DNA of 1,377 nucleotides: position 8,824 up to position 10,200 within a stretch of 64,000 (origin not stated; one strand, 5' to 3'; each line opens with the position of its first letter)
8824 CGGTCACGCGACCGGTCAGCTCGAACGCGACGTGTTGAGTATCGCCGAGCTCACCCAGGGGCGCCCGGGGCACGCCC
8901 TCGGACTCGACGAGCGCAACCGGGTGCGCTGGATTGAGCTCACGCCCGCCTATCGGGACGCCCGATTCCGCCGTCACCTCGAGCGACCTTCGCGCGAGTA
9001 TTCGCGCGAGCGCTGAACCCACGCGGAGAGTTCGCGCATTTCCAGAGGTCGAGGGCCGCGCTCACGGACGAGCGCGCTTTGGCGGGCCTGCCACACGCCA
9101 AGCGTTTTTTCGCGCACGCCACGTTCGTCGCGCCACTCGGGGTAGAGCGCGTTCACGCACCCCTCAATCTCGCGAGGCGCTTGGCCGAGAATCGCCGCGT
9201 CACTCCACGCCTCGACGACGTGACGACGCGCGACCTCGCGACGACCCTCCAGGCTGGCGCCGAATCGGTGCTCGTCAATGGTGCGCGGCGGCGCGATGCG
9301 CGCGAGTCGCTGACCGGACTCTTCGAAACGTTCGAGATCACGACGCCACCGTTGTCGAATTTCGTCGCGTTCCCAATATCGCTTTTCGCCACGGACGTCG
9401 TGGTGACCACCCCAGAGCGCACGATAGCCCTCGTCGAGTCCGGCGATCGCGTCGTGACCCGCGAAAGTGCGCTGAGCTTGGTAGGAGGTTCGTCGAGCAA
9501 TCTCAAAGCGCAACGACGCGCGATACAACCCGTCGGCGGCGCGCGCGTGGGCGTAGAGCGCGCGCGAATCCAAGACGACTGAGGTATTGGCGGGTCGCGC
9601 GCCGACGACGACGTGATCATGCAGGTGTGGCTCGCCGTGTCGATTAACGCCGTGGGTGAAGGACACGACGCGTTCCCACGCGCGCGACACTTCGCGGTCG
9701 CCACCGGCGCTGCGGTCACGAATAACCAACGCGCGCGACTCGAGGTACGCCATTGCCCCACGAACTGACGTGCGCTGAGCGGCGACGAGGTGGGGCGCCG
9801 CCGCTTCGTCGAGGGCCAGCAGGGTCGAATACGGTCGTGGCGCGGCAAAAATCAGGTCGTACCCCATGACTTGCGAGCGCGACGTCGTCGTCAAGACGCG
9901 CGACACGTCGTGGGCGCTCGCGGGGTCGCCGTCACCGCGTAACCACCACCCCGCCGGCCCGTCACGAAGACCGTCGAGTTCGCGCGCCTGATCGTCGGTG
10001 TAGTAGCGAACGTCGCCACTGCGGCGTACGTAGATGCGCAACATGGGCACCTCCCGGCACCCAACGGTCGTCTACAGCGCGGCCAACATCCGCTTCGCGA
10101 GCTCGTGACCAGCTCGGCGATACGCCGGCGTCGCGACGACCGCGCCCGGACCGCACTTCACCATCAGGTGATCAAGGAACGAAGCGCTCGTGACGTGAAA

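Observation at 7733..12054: Orphan anchor-less T4CP-like ATPase and helicase-less TrwC relaxase wired to a fused PafBC-type double-WYL regulator in a housekeeping neighbourhood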

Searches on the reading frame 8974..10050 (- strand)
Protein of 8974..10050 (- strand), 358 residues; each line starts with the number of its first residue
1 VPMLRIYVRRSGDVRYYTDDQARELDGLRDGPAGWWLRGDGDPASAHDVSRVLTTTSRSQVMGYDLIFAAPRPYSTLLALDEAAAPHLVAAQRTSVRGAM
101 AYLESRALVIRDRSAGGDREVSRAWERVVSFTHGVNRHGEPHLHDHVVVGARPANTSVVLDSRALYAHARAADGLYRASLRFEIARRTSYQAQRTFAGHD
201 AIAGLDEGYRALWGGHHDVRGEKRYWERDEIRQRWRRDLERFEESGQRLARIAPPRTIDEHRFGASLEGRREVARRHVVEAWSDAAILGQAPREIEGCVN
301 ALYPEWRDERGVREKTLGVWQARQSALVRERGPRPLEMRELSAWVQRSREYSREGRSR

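Call 3: search_protein_families(library=pfam, proteins=[window:8974-10050:-], max_evalue=0.01)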
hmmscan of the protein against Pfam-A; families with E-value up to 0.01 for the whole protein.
window:8974-10050:- (358 aa): 1 family
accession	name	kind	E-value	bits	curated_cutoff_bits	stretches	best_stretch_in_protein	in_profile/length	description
PF08751.17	TrwC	-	9.2e-23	81.7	25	1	56-211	70-228/286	TrwC relaxase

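Call 11: search_solved_structures(query=window:8974-10050:-, max_evalue=1, show_alignments=2)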
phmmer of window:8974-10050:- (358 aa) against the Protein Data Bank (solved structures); distinct sequences matched with E-value up to 1: 7.
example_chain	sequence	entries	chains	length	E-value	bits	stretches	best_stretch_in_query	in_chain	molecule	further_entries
2cdm_A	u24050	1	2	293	5.4e-05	25.4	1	41-206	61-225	TRWC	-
1omh_A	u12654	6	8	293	5.6e-05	25.4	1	41-206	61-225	trwC protein | TrwC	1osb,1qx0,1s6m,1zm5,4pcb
1p4d_A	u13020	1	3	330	0.00035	22.8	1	46-150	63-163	TraI protein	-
2q7t_A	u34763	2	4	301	0.00035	22.8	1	46-150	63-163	Protein traI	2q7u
2a0i_A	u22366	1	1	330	0.00036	22.7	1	46-150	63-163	TraI protein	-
9f0z_H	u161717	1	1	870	0.0011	21.1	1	46-150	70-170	Multifunctional conjugation protein TraI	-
7nc8_A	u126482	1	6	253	0.61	12.1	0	117-139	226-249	Glutathione S-transferase GliG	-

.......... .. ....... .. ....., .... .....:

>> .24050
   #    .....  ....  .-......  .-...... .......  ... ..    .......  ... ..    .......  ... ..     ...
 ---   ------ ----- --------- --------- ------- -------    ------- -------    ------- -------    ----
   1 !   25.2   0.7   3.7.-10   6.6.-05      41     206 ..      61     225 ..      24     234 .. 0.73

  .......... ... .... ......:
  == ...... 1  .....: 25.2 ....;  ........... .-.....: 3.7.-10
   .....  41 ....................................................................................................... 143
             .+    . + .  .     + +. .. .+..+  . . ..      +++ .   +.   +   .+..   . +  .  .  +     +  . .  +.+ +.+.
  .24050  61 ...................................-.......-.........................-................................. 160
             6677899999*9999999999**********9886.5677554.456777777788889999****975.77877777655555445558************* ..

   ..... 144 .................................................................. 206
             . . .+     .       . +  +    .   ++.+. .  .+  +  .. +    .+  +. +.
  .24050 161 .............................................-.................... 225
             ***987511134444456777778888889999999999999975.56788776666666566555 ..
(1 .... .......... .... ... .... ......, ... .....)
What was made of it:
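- Checked: Pfam TrwC 9e-23 (call 3) and PDB TrwC 5e-5 (call 11).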

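Call 14: find_homologous_proteins(query=window:8974-10050:-)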
Query window:8974-10050:- (358 aa): 449 proteins with E <= 0.001 among 8000 candidates; the best 120 are listed.
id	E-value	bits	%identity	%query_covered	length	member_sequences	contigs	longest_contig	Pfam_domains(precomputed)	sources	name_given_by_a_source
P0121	2.0e-232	788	100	99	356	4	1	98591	PF08751.18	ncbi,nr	ncbi:MAG: relaxase domain-containing protein [Acidobacteriota bacterium]|nr:relaxase domain-containi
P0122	3.9e-201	686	87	99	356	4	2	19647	PF08751.18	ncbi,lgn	ncbi:MAG TPA: relaxase domain-containing protein [Acidimicrobiales bacterium]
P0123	4.3e-157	541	70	99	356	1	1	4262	PF08751.18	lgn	-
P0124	1.2e-152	526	67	96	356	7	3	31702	PF08751.18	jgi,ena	-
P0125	1.1e-150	520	68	99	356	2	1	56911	PF08751.18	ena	-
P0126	1.6e-150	519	67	96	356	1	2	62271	PF08751.18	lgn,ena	-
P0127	1.8e-150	519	67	96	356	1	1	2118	PF08751.18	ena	-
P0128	7.4e-150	517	69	99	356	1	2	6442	PF08751.18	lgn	-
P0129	2.6e-149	515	68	99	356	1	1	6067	PF08751.18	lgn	-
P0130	2.4e-148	512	68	96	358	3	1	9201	PF08751.18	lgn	-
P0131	3.5e-146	505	65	96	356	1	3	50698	PF08751.18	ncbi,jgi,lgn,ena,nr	ncbi:MAG TPA: relaxase domain-containing protein [Acidimicrobiales bacterium]|nr:relaxase domain-con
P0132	5.1e-134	465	62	98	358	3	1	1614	PF08751.18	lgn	-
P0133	2.3e-133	463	61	98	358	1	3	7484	PF08751.18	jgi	jgi:hypothetical protein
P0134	5.2e-133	461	64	98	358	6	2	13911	PF08751.18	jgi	jgi:hypothetical protein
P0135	3.7e-132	459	61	98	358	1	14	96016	PF08751.18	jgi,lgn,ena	jgi:hypothetical protein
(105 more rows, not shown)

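Call 16: search_protein_families(library=padloc, proteins=[window:8974-10050:-], max_evalue=0.01)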
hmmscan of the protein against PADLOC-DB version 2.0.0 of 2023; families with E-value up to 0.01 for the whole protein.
window:8974-10050:- (358 aa): 0 families

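Call 17: search_protein_families(library=ncbifam, proteins=[window:8974-10050:-], max_evalue=0.01)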
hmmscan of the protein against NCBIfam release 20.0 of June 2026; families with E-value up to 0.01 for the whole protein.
window:8974-10050:- (358 aa): 4 families
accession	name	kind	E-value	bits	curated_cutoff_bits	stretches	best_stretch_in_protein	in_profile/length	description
NF041492.1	MobF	equivalog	1.2e-18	67.8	100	1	56-207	84-237/299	MobF family relaxase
NF010263.0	PRK13709.1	equivalog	8.3e-07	26.7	2212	1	59-150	75-163/1752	conjugative transfer relaxase/helicase TraI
TIGR02686.1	relax_trwC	domain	1.4e-06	28.1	145.5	1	49-149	57-154/286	conjugative relaxase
TIGR02760.1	TraI_TIGR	equivalog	0.0091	13.4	929.85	0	63-149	83-167/1960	conjugative transfer relaxase/helicase TraI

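Call 27: find_related_loci(query=A1, collection=genome_contigs, flank=8000)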
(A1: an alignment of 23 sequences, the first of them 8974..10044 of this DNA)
Query A1 (356 aa) in genome_contigs; peptide patterns used: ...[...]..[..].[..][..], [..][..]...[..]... (x = any residue, [..] = any of these).
133 stretches matched a pattern; 127 encode a relative of the query (tblastn E <= 1e-3); the best 80 are kept; 80 distinct loci.
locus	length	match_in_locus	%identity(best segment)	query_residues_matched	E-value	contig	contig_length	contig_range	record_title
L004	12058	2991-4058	86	1-356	0e+0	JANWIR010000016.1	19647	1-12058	MAG: Acidimicrobiales bacterium isolate CRAIB_MAG46 c_000000021516, whole genome shotgun sequence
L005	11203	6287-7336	61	1-350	2e-133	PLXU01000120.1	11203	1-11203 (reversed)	MAG: Acidimicrobiaceae bacterium isolate palsa_745 73.20120700_P3D.341_contig_293380, whole genome shotgun sequence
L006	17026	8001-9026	58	1-342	4e-128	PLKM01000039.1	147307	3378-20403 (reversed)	MAG: Acidimicrobiaceae bacterium isolate bog_806 73.20120800_S1D.19_contig_2496, whole genome shotgun sequence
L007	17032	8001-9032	57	1-344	7e-128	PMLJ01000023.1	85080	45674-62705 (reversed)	MAG: Acidimicrobiaceae bacterium isolate fen_670 73.20120600_E1D.135_contig_1678, whole genome shotgun sequence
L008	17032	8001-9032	57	1-344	3e-127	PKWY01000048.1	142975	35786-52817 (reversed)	MAG: Acidimicrobiaceae bacterium isolate palsa_657 73.20120500_P27.30_contig_78, whole genome shotgun sequence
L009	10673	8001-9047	58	1-350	5e-126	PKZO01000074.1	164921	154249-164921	MAG: Acidimicrobiaceae bacterium isolate bog_634 73.20111000_S3M.5_contig_284, whole genome shotgun sequence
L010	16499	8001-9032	59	1-344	9e-126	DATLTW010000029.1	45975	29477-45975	MAG TPA_asm: Acidimicrobiales bacterium isolate SMAG_U13967 k141_817502, whole genome shotgun sequence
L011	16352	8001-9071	59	1-356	1e-125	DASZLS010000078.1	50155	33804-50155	MAG TPA_asm: Acidimicrobiales bacterium isolate SMAG_U5871 k141_2050324, whole genome shotgun sequence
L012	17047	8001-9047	59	1-350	2e-125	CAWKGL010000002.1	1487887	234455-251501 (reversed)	MAG: uncultured Acidimicrobiaceae bacterium isolate MFD01223.bin.1.83 genome assembly, contig: contig_23397, whole genom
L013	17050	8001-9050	62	1-350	3e-125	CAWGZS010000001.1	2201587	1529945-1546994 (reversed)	MAG: uncultured Acidimicrobiaceae bacterium isolate MFD01716.bin.1.10 genome assembly, contig: contig_26946, whole genom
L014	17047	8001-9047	57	1-350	8e-125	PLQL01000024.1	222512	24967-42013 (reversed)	MAG: Acidimicrobiaceae bacterium isolate bog_782 73.20120700_S2M.4_contig_9, whole genome shotgun sequence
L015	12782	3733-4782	58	1-350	9e-125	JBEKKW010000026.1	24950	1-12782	MAG: Acidimicrobiales bacterium isolate SPRUCE 356 SPRUCE_356_26, whole genome shotgun sequence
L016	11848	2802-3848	57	1-350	1e-124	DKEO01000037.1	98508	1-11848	MAG TPA_asm: Ferrimicrobium sp. UBA6820 UBA6820_contig_1045, whole genome shotgun sequence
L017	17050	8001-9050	57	1-350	2e-124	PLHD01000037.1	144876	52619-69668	MAG: Acidimicrobiaceae bacterium isolate bog_576 73.20110800_S2D.3_contig_1328, whole genome shotgun sequence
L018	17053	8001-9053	56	1-351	5e-123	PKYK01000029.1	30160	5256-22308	MAG: Acidimicrobiaceae bacterium isolate palsa_646 73.20120500_P19.24_contig_2109, whole genome shotgun sequence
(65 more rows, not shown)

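Call 30: search_dna_similar(query=window:8974-10044:-, collection=plasmids, mode=protein, max_rows=15)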
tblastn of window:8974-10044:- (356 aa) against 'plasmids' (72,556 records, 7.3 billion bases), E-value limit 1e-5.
Records with a match: 236; places in all: 243; records where one place covers at least 80% of the query: 0.
Best place of each record, by identity: <60% 236.
By first word of the organism name: Mycobacterium 60; Corynebacterium 32; Prescottella 27; Clavibacter 21; Mycobacteroides 16; Mycolicibacterium 13; Curtobacterium 13; Arthrobacter 10; Streptomyces 7; Dietzia 7; and 17 more.
By predicted mobility (MOB-suite, as given by PLSDB): mobilizable 125; non-mobilizable 65; conjugative 46.
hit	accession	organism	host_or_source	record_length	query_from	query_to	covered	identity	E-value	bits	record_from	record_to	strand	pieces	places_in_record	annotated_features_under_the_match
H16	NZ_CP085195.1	Mycobacterium avium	-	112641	10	229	62%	31.6%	7e-10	68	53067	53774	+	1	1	mobF: MobF family relaxase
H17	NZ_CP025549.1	Mycobacterium paragordonae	Homo sapiens,cultured bacteria,sputum ...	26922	20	211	54%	31.8%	9e-10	68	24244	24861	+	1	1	mobF: MobF family relaxase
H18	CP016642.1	Mycobacterium sp. djl-10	activated sludge,waste water treatment ...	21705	9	211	57%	29.7%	2e-7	61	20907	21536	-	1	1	AAA family ATPase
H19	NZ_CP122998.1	Mycolicibacterium aubagnense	wall sediment of Poderosa mine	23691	14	184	48%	33.8%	6e-12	74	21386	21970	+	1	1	none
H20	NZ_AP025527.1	Mycobacterium sp. 20KCMC460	Homo sapiens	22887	17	184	47%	34.3%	1e-10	71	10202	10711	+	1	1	mobF: MobF family relaxase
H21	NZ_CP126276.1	Curtobacterium sp. MCBD17_003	-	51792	41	247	58%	27.7%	4e-7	59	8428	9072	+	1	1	mobF: MobF family relaxase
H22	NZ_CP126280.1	Curtobacterium sp. MCBD17_035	-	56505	41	247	58%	27.7%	7e-7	59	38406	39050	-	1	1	mobF: MobF family relaxase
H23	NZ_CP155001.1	Methylobacterium fujisawaense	concrete cylinder weathered outdoors on ...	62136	12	211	56%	28.6%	2e-7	60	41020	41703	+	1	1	mobF: MobF family relaxase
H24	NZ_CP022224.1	Mycobacterium intracellulare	Homo sapiens,sputum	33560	53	211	45%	35.1%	7e-10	68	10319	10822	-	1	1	mobF: MobF family relaxase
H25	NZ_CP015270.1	Mycobacterium intracellulare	cell culture,heated-cooler unit water ...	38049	53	211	45%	35.1%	7e-10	68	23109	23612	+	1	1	mobF: MobF family relaxase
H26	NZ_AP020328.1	Mycobacterium avium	-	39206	53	211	45%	35.1%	8e-10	68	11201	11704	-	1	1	mobF: MobF family relaxase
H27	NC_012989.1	Methylorubrum extorquens DM4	-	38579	12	211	56%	27.5%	6e-8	62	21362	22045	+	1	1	mobF: MobF family relaxase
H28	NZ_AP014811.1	Methylorubrum populi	-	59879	12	211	56%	27.5%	6e-8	62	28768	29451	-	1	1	mobF: MobF family relaxase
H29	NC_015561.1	Hoyosella subflava DQS3-9A1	crude oil-polluted soil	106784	41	235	55%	28.1%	1e-6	58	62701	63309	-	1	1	mobF: MobF family relaxase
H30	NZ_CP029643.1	Arthrobacter dokdonellae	Singel cell,environmental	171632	40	204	46%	33.0%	5e-7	59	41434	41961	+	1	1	mobF: MobF family relaxase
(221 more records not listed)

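Call 61: predict_structure(alignment_id=A1)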
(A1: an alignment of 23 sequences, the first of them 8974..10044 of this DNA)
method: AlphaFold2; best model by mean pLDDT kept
length: 356 residues; sequences in the alignment: 23
mean_pLDDT: 68.3   pTM: 0.74
mean pLDDT of the five models: 68.3, 67.8, 63.7, 61.8, 61.0
residues with pLDDT >= 90: 44; 70-90: 152; 50-70: 78; < 50: 82
segments of 3 or more residues with pLDDT < 50: 8-43, 47-59, 208-210, 212-223, 345-356
pLDDT, mean of each block of 10 residues (from residue 1): 49 34 31 35 49 44 80 78 87 92 87 79 77 62 76 78 88 93 88 80 57 44 53 62 54 68 84 92 88 87 88 83 54 60 50 38
secondary structure, 60 per line:
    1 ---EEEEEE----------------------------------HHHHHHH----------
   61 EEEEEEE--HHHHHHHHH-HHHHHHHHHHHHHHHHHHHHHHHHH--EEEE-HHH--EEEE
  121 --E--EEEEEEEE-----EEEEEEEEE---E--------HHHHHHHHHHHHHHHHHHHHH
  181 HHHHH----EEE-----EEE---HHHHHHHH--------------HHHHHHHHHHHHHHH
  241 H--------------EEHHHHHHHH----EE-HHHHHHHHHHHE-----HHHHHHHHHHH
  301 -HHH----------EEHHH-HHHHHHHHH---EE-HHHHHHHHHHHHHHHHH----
elements in order: E4-9 H44-50 E61-67 H70-78 H80-104 E107-110 E117-120 E126-133 E139-147 H160-185 E190-192 E198-200 H204-211 H226-241 H258-265 H273-283 H290-300 H321-329 H336-352
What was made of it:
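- On MOBF (TrwC/TraI) relaxase: The N-terminal 60 residues of the model have low confidence (call 61).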

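Call 64: fold_search(model_id=the predicted structure, library=pdb)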
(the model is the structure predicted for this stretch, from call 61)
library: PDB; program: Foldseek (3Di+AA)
matches with E <= 10: 155; with E <= 0.001: 26
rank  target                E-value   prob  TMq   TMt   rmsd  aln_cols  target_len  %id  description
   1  8a1b                  6.2e-08  1.00  0.52  0.62   5.2       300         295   19  TraI trans-esterase domain from pKM101 (apo) (released 2022-07-13)
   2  9f10_H                1.2e-07  1.00  0.44  0.29   7.6       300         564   20  CryoEM structure of the F plasmid relaxosome with TraI in its TE mode, without accessory protein TraM. Derived from th (released 2025-06-04)
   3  1zm5_A                1.3e-07  1.00  0.40  0.47   6.8       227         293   19  Conjugative Relaxase TRWC in complex with ORIT dna, cooper-bound structure (released 2006-04-25)
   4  1s6m_A                1.5e-07  1.00  0.39  0.47   6.9       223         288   19  Conjugative Relaxase Trwc In Complex With Orit DNA. Metal-Bound Structure (released 2005-06-14)
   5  1qx0_A                2.2e-07  1.00  0.39  0.48   7.1       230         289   19  CONJUGATIVE RELAXASE TRWC IN COMPLEX WITH ORIT DNA. METAL-BOUND STRUCTURE (released 2003-11-25)
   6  2q7u_B                2.6e-07  1.00  0.37  0.48   5.8       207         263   21  Crystal Structure of the F plasmid TraI Relaxase Domain with the Scissile Thymidine Base and Imidodiphosphate (released 2008-05-20)
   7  2cdm_A                3.2e-07  1.00  0.39  0.48   7.7       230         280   21  The structure of TrwC complexed with a 27-mer DNA comprising the recognition hairpin and the cleavage site (released 2006-07-31)
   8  1osb_A                3.4e-07  1.00  0.40  0.49   7.3       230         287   21  Conjugative Relaxase TrwC in complex with OriT Dna. Metal-free structure. (released 2003-11-25)
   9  1osb_C                3.8e-07  1.00  0.40  0.49   7.2       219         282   22  Conjugative Relaxase TrwC in complex with OriT Dna. Metal-free structure. (released 2003-11-25)
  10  8a1c_A                4.0e-07  1.00  0.47  0.54   8.4       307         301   17  TraI trans-esterase domain from pKM101 (DNA bound) (released 2022-07-13)
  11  1omh_A                4.2e-07  1.00  0.40  0.49   7.5       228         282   20  Conjugative Relaxase TrwC in complex with OriT Dna. Metal-free structure. (released 2003-11-25)
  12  9f0y_H                6.4e-07  1.00  0.38  0.26  20.7       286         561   18  CryoEM structure of the F plasmid relaxosome with TraI in its TE mode, derived from the ss-27_+8ds+9_+143-R Locally-re (released 2025-06-04)
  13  2q7u_A                7.1e-07  1.00  0.37  0.47   5.5       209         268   20  Crystal Structure of the F plasmid TraI Relaxase Domain with the Scissile Thymidine Base and Imidodiphosphate (released 2008-05-20)
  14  2q7t_B                7.9e-07  1.00  0.37  0.48   5.8       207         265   23  Crystal Structure of the F plasmid TraI Relaxase Domain with the Scissile Thymidine Base (released 2008-05-20)
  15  4pcb_A                8.8e-07  1.00  0.39  0.48   6.8       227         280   18  Conjugative Relaxase TrwC in complex with mutant OriT Dna (released 2014-09-17)
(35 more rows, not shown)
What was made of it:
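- On MOBF (TrwC/TraI) relaxase: The Foldseek top 26 hits are all relaxase domains, led by 8a1b at 6e-8 over 300 columns (call 64).
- Checked: The AF2 model's top 26 Foldseek hits are all MobF/TraI/TrwC trans-esterase domains (call 64).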
